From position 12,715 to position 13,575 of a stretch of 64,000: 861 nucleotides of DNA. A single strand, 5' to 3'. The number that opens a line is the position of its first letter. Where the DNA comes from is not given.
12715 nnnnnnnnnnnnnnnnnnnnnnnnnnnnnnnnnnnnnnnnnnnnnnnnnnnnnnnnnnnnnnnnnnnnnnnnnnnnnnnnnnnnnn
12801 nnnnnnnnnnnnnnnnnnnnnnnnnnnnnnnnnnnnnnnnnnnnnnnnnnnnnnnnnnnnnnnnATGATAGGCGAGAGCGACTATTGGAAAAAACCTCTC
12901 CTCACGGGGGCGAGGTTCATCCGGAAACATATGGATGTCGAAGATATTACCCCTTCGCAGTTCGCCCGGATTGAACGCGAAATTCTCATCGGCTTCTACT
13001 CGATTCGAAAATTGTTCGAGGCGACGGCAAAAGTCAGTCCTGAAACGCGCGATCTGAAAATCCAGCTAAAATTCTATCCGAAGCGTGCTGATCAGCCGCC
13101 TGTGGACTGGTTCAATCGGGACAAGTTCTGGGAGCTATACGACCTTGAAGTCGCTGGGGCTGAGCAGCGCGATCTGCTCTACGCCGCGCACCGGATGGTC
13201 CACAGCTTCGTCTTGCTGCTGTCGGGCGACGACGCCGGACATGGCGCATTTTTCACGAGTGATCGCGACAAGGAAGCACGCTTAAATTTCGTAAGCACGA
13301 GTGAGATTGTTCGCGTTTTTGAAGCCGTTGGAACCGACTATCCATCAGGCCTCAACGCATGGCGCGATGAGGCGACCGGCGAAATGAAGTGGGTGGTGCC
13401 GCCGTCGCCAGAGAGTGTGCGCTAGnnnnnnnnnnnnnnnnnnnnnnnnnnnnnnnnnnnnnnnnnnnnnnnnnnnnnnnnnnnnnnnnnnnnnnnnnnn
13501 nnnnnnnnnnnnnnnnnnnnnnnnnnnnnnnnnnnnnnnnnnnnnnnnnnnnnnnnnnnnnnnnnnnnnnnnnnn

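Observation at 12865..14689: Translationally coupled three-gene operon ending in a Toprim-domain protein: candidate uncharacterised defence or toxin module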

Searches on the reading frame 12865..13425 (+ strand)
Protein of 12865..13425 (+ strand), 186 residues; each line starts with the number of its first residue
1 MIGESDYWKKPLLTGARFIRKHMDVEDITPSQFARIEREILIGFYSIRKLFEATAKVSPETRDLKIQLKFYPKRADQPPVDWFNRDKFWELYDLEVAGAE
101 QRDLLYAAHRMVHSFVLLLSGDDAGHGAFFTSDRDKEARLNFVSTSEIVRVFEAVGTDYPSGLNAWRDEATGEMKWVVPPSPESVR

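Call 3: search_protein_families(library=pfam, proteins=[window:12865-13425:+], max_evalue=1)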
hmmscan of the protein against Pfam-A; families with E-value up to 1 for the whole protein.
window:12865-13425:+ (186 aa): 0 families

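Call 4: search_protein_families(library=padloc, proteins=[window:12865-13425:+], max_evalue=1)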
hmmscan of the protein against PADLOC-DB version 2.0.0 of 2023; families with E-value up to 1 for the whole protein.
window:12865-13425:+ (186 aa): 0 families
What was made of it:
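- On OLD / Gabija GajA / PARIS AriB class: The window proteins give no PADLOC hits (call 4).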

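Call 5: search_protein_families(library=ncbifam, proteins=[window:12865-13425:+], max_evalue=1)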
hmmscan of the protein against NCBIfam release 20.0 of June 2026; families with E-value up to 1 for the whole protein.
window:12865-13425:+ (186 aa): 0 families

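Call 11: find_homologous_proteins(query=window:12865-13425:+)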
Query window:12865-13425:+ (186 aa): 92 proteins with E <= 0.001 among 178 candidates.
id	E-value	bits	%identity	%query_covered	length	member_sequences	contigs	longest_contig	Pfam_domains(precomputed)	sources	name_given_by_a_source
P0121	4.1e-105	367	100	88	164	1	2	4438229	-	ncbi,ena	-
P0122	1.2e-89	317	74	99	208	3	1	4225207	-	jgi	jgi:hypothetical protein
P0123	2.3e-88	313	74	99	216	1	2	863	-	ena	-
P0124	1.3e-87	310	74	99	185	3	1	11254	-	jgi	-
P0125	2.3e-87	310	73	99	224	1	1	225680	-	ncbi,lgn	ncbi:hypothetical protein [Xanthobacter sediminis]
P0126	2.6e-87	309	75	97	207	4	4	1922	-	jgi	jgi:hypothetical protein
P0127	7.9e-87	308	72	99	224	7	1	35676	-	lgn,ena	-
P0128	5.7e-86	305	72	99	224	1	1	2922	-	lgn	-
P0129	6.0e-86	305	72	99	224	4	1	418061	-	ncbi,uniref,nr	ncbi:hypothetical protein [Sphingosinicella rhizophila]|uniref:Uncharacterized protein n=1 Tax=Sphin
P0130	6.2e-86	305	75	98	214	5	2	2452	-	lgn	-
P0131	7.6e-86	305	75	96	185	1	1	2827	-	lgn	-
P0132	1.3e-85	304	74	97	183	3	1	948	-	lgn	-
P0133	1.5e-85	304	74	96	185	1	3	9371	-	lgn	-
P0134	2.0e-85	303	75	96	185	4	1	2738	-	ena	-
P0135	3.3e-85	302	72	99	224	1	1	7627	-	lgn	-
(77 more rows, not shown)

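Call 19: search_solved_structures(query=A2, max_evalue=10, show_alignments=2)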
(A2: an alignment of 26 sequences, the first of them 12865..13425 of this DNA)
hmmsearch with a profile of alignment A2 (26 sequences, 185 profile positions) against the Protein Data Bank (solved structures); distinct sequences matched with E-value up to 10: 0.
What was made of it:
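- Tried and rejected: Sequence profile against PDB: no hits (call 19).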

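Call 23: find_related_loci(query=A2, collection=metagenome_contigs, flank=4000)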
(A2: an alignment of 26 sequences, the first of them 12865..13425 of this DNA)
Query A2 (186 aa) in metagenome_contigs; peptide patterns used: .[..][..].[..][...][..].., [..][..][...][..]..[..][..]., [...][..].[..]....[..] (x = any residue, [..] = any of these).
600 stretches matched a pattern (row limit reached: there are more); 205 encode a relative of the query (tblastn E <= 1e-3); the best 80 are kept; 80 distinct loci.
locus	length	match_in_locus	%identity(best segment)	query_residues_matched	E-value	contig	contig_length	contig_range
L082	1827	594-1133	72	1-180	6e-91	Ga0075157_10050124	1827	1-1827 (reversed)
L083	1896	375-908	70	1-178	8e-89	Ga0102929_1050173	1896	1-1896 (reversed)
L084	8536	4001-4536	74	1-179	2e-73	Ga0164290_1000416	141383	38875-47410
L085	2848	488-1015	49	1-175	5e-51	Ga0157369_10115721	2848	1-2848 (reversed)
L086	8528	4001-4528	43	1-178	2e-45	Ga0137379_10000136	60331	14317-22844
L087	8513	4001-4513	44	1-173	2e-44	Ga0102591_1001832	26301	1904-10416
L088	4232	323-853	43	1-178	1e-42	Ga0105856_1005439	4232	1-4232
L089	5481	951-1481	43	1-178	5e-42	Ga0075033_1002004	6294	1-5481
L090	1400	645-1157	43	1-173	1e-41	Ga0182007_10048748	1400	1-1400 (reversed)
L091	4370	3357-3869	41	1-173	2e-40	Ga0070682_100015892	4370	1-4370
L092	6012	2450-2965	41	1-173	3e-40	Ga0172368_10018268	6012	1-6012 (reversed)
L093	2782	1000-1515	43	1-173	4e-40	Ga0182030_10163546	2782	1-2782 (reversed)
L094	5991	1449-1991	42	1-182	5e-40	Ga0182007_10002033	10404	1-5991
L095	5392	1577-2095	42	1-175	6e-40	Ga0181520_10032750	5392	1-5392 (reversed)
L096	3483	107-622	39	1-174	5e-39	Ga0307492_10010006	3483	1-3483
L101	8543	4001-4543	41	1-180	8e-38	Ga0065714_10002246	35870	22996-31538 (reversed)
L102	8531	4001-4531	41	1-178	7e-38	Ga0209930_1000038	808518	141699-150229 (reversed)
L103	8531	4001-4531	41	1-178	4e-37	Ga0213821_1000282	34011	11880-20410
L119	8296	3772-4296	37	1-177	3e-34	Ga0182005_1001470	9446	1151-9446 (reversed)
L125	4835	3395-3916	40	1-173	2e-33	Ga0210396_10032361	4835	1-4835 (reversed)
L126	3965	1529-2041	38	1-173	6e-33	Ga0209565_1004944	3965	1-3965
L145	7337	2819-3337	37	1-173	1e-30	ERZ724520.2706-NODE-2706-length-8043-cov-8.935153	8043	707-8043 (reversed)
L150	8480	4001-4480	38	1-160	1e-28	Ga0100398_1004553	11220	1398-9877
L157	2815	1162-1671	37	1-170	1e-27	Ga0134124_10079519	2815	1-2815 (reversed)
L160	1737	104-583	37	1-161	7e-27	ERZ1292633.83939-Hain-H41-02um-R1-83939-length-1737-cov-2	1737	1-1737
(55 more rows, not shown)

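Call 24: predict_structure(alignment_id=A2)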
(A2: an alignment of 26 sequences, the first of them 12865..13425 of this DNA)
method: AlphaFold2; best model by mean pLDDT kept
length: 186 residues; sequences in the alignment: 26
mean_pLDDT: 90.8   pTM: 0.86
mean pLDDT of the five models: 90.8, 90.7, 90.3, 88.9, 88.7
residues with pLDDT >= 90: 139; 70-90: 38; 50-70: 7; < 50: 2
segments of 3 or more residues with pLDDT < 50: none
pLDDT, mean of each block of 10 residues (from residue 1): 77 97 85 94 96 89 96 96 93 95 96 92 81 94 96 95 89 88 66
secondary structure, 60 per line:
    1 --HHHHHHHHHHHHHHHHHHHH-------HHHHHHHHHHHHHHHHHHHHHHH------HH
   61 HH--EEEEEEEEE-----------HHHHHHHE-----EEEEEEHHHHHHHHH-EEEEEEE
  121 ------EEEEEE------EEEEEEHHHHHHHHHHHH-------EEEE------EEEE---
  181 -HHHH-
elements in order: H3-22 H30-52 H59-62 E65-73 H85-91 E98-103 H104-112 E114-120 E127-132 E139-144 H145-156 E164-167 E174-177 H182-185

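Call 29: fold_search(model_id=the predicted structure, library=pdb)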
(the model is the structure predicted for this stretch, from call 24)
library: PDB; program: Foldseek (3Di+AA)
matches with E <= 10: 289; with E <= 0.001: 0
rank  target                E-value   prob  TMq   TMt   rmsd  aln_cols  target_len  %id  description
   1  9cxh_A                2.2e-01  0.08  0.16  0.06  16.2       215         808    7  Structure of PDE6C in complex with the rod inhibitory p gamma subunit in the presence of cGMP (released 2024-12-18)
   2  6lvs_C                2.5e-01  0.08  0.13  0.09  13.5       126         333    8  USP14 catalytic domain mutant C114S (released 2020-03-18)
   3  4wj7_A                3.3e-01  0.23  0.26  0.32   9.4       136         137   10  CCM2 PTB domain in complex with KRIT1 NPxY/F3 (released 2014-12-24)
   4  9cxi_B                3.5e-01  0.08  0.17  0.06  15.5       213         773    7  Structure of PDE6C in complex with the rod inhibitory p gamma subunit in the absence of added cGMP (released 2024-12-18)
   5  4wj7_B                3.8e-01  0.20  0.23  0.29   8.6       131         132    9  CCM2 PTB domain in complex with KRIT1 NPxY/F3 (released 2014-12-24)
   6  9pvg_B                4.7e-01  0.16  0.21  0.28   8.3       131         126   10  Co-crystal structure of two CCM2 PTB domains bound to a KRIT1 peptide encompassing NPxF2 and NPxF3 (released 2026-01-28)
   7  9pvg_D                5.0e-01  0.15  0.25  0.29   8.6       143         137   10  Co-crystal structure of two CCM2 PTB domains bound to a KRIT1 peptide encompassing NPxF2 and NPxF3 (released 2026-01-28)
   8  6lvs_D                6.0e-01  0.06  0.13  0.09  13.1       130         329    6  USP14 catalytic domain mutant C114S (released 2020-03-18)
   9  9pvg_C                6.3e-01  0.15  0.23  0.28   9.3       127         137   10  Co-crystal structure of two CCM2 PTB domains bound to a KRIT1 peptide encompassing NPxF2 and NPxF3 (released 2026-01-28)
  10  5nbq_I                6.7e-01  0.16  0.23  0.31   7.0       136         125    9  The structure of the tripartite complex between OspE, the C-terminal domains of factor H and C3dg (released 2017-12-06)
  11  2yt0_MODEL_1_A        6.7e-01  0.15  0.23  0.24   7.9       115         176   10  Solution structure of the chimera of the C-terminal tail peptide of APP and the C-terminal PID domain of Fe65L (released 2008-04-08)
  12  6lvs_A                6.7e-01  0.04  0.13  0.09  13.8       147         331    6  USP14 catalytic domain mutant C114S (released 2020-03-18)
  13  9pvg_A                7.1e-01  0.18  0.25  0.33   7.8       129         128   10  Co-crystal structure of two CCM2 PTB domains bound to a KRIT1 peptide encompassing NPxF2 and NPxF3 (released 2026-01-28)
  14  2nnu_A                7.1e-01  0.05  0.19  0.18  22.1       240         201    8  Crystal Structure of the Papillomavirus DNA Tethering Complex E2:Brd4 (released 2007-01-09)
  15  4wj7_D                7.9e-01  0.12  0.22  0.30   8.3       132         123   10  CCM2 PTB domain in complex with KRIT1 NPxY/F3 (released 2014-12-24)
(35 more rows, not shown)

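Call 39: search_protein_families(library=pfam, proteins=[L157:1793-2815:+, L125:1893-3119:+, L101:4688-5611:+, L102:3161-3982:+, L103:5999-6880:-, L119:4336-5544:+, L145:3348-4328:+, L160:677-1735:+, L150:4720-6447:+, L126:2220-3344:+], max_evalue=0.1)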
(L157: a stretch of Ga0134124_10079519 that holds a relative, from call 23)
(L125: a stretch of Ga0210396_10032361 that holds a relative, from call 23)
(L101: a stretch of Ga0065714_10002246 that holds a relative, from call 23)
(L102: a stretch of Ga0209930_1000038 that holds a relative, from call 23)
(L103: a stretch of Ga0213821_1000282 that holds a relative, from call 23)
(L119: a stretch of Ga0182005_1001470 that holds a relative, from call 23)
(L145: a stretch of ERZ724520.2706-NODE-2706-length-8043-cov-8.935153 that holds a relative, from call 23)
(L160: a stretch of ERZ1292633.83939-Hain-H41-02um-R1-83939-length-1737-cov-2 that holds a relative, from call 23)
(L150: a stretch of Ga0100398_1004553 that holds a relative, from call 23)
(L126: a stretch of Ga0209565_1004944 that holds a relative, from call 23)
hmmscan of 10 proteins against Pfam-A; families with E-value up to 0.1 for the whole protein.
L157:1793-2815:+ (341 aa): 1 family
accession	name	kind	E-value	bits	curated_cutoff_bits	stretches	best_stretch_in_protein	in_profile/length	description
PF18735.6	HEPN_RiboL-PSP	-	0.00066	20.1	28.4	1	189-336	28-186/191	RiboL-PSP-HEPN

L125:1893-3119:+ (408 aa): 0 families

L101:4688-5611:+ (307 aa): 3 families
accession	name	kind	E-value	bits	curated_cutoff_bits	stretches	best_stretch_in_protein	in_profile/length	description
PF22809.1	DUF7014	-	1.4e-15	57.8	27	1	183-300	7-131/137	Domain of unknown function (DUF7014)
PF14355.11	Abi_C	-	3.8e-07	30.5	24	1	259-301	41-83/83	Abortive infection C-terminus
PF04002.20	RadC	-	0.051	13.9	22.1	1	235-301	6-72/121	RadC-like JAB domain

L102:3161-3982:+ (273 aa): 1 family
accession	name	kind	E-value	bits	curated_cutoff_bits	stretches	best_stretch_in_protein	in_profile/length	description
PF18863.6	AbiJ_NTD4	-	9.7e-22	78.5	34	1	9-150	1-146/152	AbiJ N-terminal domain 4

L103:5999-6880:- (293 aa): 0 families

L119:4336-5544:+ (402 aa): 0 families

L145:3348-4328:+ (326 aa): 0 families

L160:677-1735:+ (353 aa): 1 family
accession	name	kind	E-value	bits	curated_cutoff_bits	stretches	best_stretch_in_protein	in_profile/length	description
PF00665.32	rve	-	0.039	14.7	32.6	1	226-291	28-95/102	Integrase core domain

L150:4720-6447:+ (575 aa): 6 families
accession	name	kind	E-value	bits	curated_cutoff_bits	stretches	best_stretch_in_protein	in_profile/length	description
PF13175.12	AAA_15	-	1.4e-16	61.6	32.1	2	208-315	262-373/374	AAA ATPase domain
PF13304.12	AAA_21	-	6.4e-08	33.4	27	2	27-91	1-62/304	AAA domain, putative AbiEii toxin, Type IV TA system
PF13476.12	AAA_23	-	5.2e-06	27.7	27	1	7-69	2-63/201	AAA domain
PF02463.25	SMC_N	-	1.6e-05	24.9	40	1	9-332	7-217/220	RecF/RecN/SMC N terminal domain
PF13514.12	AAA_27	-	0.00048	20.2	22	1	6-56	5-57/206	AAA domain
PF13555.12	AAA_29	-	0.0013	18.9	27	1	6-51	3-48/61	P-loop containing region of AAA domain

L126:2220-3344:+ (374 aa): 0 families

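Call 40: search_protein_families(library=pfam, alignment_id=A2, max_evalue=10)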
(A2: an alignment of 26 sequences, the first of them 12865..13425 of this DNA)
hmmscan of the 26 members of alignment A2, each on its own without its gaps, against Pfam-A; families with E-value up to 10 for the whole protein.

A. member 1, window:12865-13425:+ (186 aa): 0 families

B. families by the number of members that match (of 26 scanned): 12 families
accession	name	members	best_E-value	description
PF10263.15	SprT-like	15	0.0035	SprT-like family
PF15725.10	RCDG1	2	0.027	Renal cancer differentiation gene 1 protein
PF16347.10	SGSH_C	2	0.14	N-sulphoglucosamine sulphohydrolase, C-terminal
PF08481.16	GBS_Bsp-like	2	0.19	GBS Bsp-like repeat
PF25174.1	Beta-prop_THOC3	1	0.025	THOC3 beta-propeller domain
PF18867.6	HEPN-like_int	1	0.031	HEPN-like integron domain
PF12285.13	Astrovir_pp_1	1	0.032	Astroviridae polyprotein 1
PF21400.3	Ndc10_N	1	0.058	Ndc10 N-terminal domain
PF11225.14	DUF3024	1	0.062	Domain of unknown function (DUF3024)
PF10008.16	DUF2251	1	0.097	Uncharacterized protein conserved in bacteria (DUF2251)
PF02909.22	TetR_C_1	1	0.13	Tetracyclin repressor-like, C-terminal domain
PF12763.14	EH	1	0.16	EH domain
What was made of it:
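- ORF1 has no recognised DNA-binding or antitoxin domain (calls 3, 40).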

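Call 44: search_protein_families(library=phrogs, proteins=[window:12865-13425:+], max_evalue=0.1)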
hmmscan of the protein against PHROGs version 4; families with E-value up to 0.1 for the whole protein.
window:12865-13425:+ (186 aa): 0 families

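Call 49: fold_search(model_id=the predicted structure, library=viral)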
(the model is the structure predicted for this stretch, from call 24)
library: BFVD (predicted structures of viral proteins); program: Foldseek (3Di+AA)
matches with E <= 10: 339; with E <= 0.001: 0
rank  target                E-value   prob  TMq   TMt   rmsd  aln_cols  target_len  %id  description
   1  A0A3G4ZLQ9            1.4e-01  0.12  0.16  0.08  19.1       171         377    9  TATA box binding protein [Terrestrivirus sp.]
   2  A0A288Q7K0            1.7e-01  0.28  0.25  0.23  21.4       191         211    6  Djbp [Cyclophragma undans nucleopolyhedrovirus]
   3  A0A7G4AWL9            2.1e-01  0.15  0.21  0.24  10.5       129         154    8  (no name in the UniProt tables at hand)
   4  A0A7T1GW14            2.5e-01  0.06  0.14  0.05  20.9       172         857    9  RNA-directed RNA polymerase [Shenzhen reo-like virus 4]
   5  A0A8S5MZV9            2.6e-01  0.14  0.22  0.29   8.2       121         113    9  Uncharacterized protein [Siphoviridae sp. ct43U4]
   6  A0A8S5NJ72            2.8e-01  0.60  0.27  0.44   7.1       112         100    7  Uncharacterized protein [Siphoviridae sp. cttFh17]
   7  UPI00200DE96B         2.9e-01  0.15  0.19  0.32   6.0        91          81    9  (no name look-up for this kind of identifier)
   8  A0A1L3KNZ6            2.9e-01  0.06  0.17  0.05  19.9       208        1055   10  RdRp [Beihai reo-like virus 1]
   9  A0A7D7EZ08            4.2e-01  0.04  0.14  0.15  16.0       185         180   11  (no name in the UniProt tables at hand)
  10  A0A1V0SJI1            4.2e-01  0.04  0.14  0.12  22.4       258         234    6  Uncharacterized protein [Klosneuvirus KNV1]
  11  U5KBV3                4.9e-01  0.08  0.17  0.08  13.7       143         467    6  Iap [Clostera anastomosis granulovirus A]
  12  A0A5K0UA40            4.9e-01  0.06  0.16  0.18  19.2       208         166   11  Uncharacterized protein [Yasminevirus sp. GU-2018]
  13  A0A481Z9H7            5.5e-01  0.06  0.19  0.19  18.0       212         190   11  Uncharacterized protein [Pithovirus LCPAC304]
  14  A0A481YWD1            5.9e-01  0.08  0.20  0.18  15.7       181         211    8  F-box domain-containing protein [Marseillevirus LCMAC201]
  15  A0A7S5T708            6.2e-01  0.06  0.21  0.22  15.5       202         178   13  (no name in the UniProt tables at hand)
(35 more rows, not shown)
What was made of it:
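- Tried and rejected: Foldseek against PDB and BFVD: best E 0.14-0.2, TM below 0.35 (calls 29, 49).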

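Call 72: search_dna_similar(query=window:12865-13425:+, collection=plasmids, mode=protein, max_rows=15)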
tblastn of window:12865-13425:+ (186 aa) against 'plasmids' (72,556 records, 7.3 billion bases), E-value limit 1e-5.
Records with a match: 4; places in all: 4; records where one place covers at least 80% of the query: 2.
Best place of each record, by identity: <60% 4.
By first word of the organism name: Leptospira 2; Gluconobacter 1; Scytonema 1.
By predicted mobility (MOB-suite, as given by PLSDB): non-mobilizable 3; conjugative 1.
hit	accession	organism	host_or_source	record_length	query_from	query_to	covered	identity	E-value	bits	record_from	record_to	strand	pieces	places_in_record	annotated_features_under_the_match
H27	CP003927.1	Gluconobacter oxydans H24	-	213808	12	185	94%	51.1%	7e-44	162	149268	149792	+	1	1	hypothetical protein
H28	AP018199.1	Scytonema sp. HK-05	-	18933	1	175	94%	34.3%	5e-22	99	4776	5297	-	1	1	hypothetical protein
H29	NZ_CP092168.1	Leptospira interrogans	Homo sapiens,blood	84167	1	143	77%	33.1%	7e-12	70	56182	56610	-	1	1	hypothetical protein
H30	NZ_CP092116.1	Leptospira noguchii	Bos taurus,Cell culture,urine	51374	1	143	77%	31.7%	4e-9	62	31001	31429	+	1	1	hypothetical protein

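Call 73: get_annotated_region(hit=H27, flank=4000)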
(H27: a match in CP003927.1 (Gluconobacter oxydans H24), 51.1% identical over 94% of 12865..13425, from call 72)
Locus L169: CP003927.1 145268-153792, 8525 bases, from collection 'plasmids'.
description: Gluconobacter oxydans H24 plasmid, complete sequence
organism: Gluconobacter oxydans H24 (NCBI taxid 1224746)
taxonomy: Bacteria; Pseudomonadota; Alphaproteobacteria; Rhodospirillales; Acetobacteraceae; Gluconobacter; Gluconobacter oxydans; Gluconobacter oxydans H24
host: -; source: -; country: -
typing (MOB-suite, as given by PLSDB): conjugative; replicon rep_cluster_1287; relaxase MOBF; mating-pair formation MPF_I
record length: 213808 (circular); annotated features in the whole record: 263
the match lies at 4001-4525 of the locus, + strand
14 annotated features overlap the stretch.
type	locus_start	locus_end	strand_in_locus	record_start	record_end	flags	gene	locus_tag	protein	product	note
CDS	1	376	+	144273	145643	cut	-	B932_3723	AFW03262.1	hypothetical protein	-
CDS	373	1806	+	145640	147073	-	-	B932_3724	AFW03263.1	glycoside hydrolase family 28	-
CDS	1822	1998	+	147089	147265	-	-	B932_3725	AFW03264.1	hypothetical protein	-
CDS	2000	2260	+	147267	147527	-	-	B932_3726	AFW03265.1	bifunctional antitoxin/transcriptional repressor RelB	-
CDS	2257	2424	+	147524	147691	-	-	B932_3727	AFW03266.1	translation repressor RelE/RelB/StbE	-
CDS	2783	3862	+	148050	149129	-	-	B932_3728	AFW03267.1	transposase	-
CDS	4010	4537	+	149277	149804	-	-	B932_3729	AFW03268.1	hypothetical protein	-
CDS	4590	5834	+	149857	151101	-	-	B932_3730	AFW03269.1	hypothetical protein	-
CDS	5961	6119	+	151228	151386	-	-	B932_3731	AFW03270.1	hypothetical protein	-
CDS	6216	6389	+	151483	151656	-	-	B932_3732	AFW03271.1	hypothetical protein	-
CDS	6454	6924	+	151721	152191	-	-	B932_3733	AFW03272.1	hypothetical protein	-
CDS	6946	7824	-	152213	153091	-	-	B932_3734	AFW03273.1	transposase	-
CDS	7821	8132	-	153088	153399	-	-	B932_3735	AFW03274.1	transposase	-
CDS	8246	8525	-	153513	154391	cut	-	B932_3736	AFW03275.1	alpha/beta hydrolase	-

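Call 74: get_annotated_region(hit=H28, flank=3500)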
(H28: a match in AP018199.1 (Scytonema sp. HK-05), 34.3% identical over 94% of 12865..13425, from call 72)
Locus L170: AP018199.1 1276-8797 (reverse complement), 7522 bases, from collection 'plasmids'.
description: Scytonema sp. HK-05 plasmid plasmid5 DNA, complete genome
organism: Scytonema sp. HK-05 (NCBI taxid 1137095)
taxonomy: Bacteria; Cyanobacteriota; Cyanophyceae; Nostocales; Scytonemataceae; Scytonema; Scytonema sp. HK-05
host: -; source: -; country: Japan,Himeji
typing (MOB-suite, as given by PLSDB): non-mobilizable
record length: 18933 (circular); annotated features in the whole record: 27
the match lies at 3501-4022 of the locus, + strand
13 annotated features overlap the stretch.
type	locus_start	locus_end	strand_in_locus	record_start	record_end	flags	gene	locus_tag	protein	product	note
CDS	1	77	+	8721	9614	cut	-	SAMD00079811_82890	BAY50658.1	hypothetical protein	-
CDS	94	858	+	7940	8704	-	-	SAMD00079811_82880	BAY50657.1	hypothetical protein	-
CDS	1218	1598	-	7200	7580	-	-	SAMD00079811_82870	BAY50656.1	hypothetical protein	-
CDS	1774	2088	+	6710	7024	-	-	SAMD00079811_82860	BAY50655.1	DNA-binding helix-turn-helix protein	-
CDS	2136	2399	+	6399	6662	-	-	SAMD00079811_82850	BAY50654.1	hypothetical protein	-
CDS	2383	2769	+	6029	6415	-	-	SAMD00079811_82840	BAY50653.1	hypothetical protein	-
CDS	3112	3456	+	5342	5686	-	-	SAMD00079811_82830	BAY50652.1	hypothetical protein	-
CDS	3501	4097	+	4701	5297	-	-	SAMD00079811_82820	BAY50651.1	hypothetical protein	-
CDS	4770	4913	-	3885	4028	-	-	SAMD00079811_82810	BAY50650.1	hypothetical protein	-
CDS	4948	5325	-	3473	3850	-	-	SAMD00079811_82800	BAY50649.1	hypothetical protein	-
CDS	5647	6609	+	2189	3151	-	-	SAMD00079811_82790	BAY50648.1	hypothetical protein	-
CDS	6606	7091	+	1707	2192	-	-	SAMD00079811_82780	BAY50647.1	hypothetical protein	-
CDS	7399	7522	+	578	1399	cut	-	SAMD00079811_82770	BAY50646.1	C-5 cytosine-specific DNA methylase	-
